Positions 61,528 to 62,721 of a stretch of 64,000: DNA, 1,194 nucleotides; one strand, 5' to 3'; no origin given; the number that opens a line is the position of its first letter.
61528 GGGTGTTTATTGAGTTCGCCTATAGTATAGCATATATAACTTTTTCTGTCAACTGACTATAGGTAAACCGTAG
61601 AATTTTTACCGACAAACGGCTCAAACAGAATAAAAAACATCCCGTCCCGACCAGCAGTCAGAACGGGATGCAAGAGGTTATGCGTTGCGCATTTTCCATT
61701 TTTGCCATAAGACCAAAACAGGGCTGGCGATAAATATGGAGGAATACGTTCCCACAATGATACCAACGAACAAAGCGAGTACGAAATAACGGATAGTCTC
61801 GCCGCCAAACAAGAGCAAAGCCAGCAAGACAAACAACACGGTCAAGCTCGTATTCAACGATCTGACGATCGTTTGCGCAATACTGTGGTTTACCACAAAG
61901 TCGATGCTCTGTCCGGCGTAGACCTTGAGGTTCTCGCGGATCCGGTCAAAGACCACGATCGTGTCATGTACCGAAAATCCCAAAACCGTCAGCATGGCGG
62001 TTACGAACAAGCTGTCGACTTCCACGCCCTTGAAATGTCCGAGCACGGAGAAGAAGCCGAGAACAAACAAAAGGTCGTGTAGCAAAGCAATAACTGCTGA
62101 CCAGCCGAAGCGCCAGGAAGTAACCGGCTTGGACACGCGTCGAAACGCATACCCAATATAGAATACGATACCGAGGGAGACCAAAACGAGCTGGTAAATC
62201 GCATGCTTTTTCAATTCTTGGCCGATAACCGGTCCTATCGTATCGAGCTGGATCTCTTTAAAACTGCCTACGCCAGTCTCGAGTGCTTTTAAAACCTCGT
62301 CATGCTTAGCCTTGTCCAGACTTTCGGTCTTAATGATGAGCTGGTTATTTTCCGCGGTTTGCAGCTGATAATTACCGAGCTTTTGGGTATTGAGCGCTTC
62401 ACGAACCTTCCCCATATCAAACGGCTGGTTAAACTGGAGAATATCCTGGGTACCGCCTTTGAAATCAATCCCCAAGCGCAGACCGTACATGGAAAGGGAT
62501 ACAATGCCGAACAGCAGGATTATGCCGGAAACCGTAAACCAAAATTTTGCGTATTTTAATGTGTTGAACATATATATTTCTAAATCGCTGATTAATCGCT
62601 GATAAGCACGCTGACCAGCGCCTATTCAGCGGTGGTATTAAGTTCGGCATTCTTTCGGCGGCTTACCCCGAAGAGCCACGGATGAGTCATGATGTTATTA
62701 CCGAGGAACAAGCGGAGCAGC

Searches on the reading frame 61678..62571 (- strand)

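Call 47: search_protein_families(library=pfam, proteins=[window:61678-62571:-], max_evalue=0.001)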
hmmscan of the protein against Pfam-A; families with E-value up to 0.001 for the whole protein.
window:61678-62571:- (297 aa): 2 families
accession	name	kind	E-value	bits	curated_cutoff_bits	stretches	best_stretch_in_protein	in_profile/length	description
PF02355.23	SecD_SecF_C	-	1.1e-55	188.4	20.5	1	99-291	8-188/189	Protein export membrane protein SecD/SecF, C-terminal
PF07549.19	Sec_GG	-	4.5e-06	26.4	20.3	1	24-50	1-27/28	SecD/SecF GG Motif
